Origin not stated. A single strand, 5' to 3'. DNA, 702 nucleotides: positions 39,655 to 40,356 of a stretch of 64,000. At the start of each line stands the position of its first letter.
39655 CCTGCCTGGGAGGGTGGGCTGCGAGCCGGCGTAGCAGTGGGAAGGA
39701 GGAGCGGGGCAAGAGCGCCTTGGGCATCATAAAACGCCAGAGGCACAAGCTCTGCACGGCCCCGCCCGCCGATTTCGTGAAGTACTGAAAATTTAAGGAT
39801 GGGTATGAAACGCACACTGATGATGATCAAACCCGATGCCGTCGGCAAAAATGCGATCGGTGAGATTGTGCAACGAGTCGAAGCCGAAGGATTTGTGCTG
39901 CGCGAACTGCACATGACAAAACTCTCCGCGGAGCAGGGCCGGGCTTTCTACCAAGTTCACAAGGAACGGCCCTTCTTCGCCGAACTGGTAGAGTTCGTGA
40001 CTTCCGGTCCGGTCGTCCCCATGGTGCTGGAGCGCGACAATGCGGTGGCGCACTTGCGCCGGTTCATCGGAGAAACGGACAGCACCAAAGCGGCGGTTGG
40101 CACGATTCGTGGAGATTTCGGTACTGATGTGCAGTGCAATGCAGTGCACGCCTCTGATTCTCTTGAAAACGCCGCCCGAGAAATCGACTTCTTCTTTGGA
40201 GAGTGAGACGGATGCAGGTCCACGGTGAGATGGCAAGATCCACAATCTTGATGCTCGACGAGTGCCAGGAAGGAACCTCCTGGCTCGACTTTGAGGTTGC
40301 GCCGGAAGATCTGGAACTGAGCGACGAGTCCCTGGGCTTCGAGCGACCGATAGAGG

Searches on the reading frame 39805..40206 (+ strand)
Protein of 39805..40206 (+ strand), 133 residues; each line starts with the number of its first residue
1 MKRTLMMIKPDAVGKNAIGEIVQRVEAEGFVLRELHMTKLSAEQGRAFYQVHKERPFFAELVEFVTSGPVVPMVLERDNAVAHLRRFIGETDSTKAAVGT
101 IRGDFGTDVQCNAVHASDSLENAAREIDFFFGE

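Call 19: find_encoding_contigs(protein=window:39805-40206:+, flank=10000, max_places=6)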
Protein window:39805-40206:+ (133 aa): 5 contigs read that carry it; 3 places shown.
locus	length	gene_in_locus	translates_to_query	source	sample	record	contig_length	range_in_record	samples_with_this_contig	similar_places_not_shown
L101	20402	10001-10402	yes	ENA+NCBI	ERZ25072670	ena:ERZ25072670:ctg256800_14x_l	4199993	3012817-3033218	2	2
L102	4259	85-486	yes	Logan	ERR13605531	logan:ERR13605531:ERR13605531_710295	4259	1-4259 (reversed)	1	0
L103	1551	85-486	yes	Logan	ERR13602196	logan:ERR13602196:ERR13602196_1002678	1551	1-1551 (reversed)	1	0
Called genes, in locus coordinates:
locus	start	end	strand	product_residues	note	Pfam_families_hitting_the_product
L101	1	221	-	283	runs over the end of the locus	PF02361:CbiQ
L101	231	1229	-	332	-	PF09084:NMT1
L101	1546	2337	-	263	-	PF00528:BPD_transp_1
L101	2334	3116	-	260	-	PF00005:ABC_tran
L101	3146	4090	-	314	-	PF02899:Phage_int_SAM_1, PF13495:Phage_int_SAM_4 (weak), PF00589:Phage_integrase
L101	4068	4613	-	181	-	PF01035:DNA_binding_1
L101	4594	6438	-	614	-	PF01541:GIY-YIG, PF27096:UvrC_M, PF02151:UVR, PF22920:UvrC_RNaseH, PF08459:UvrC_RNaseH_dom, PF12826:HHH_2 (weak), PF14520:HHH_5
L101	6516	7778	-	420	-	PF17785:PUA_3, PF10672:Methyltrans_SAM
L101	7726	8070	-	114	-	-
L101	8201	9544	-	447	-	PF01966:HD, PF19276:HD_assoc_2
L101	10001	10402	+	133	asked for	PF00334:NDK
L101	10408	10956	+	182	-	PF02620:YceD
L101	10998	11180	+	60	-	PF01783:Ribosomal_L32p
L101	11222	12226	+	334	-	PF08545:ACP_syn_III, PF08541:ACP_syn_III_C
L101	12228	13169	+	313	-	PF00698:Acyl_transf_1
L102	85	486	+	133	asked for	PF00334:NDK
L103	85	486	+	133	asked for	PF00334:NDK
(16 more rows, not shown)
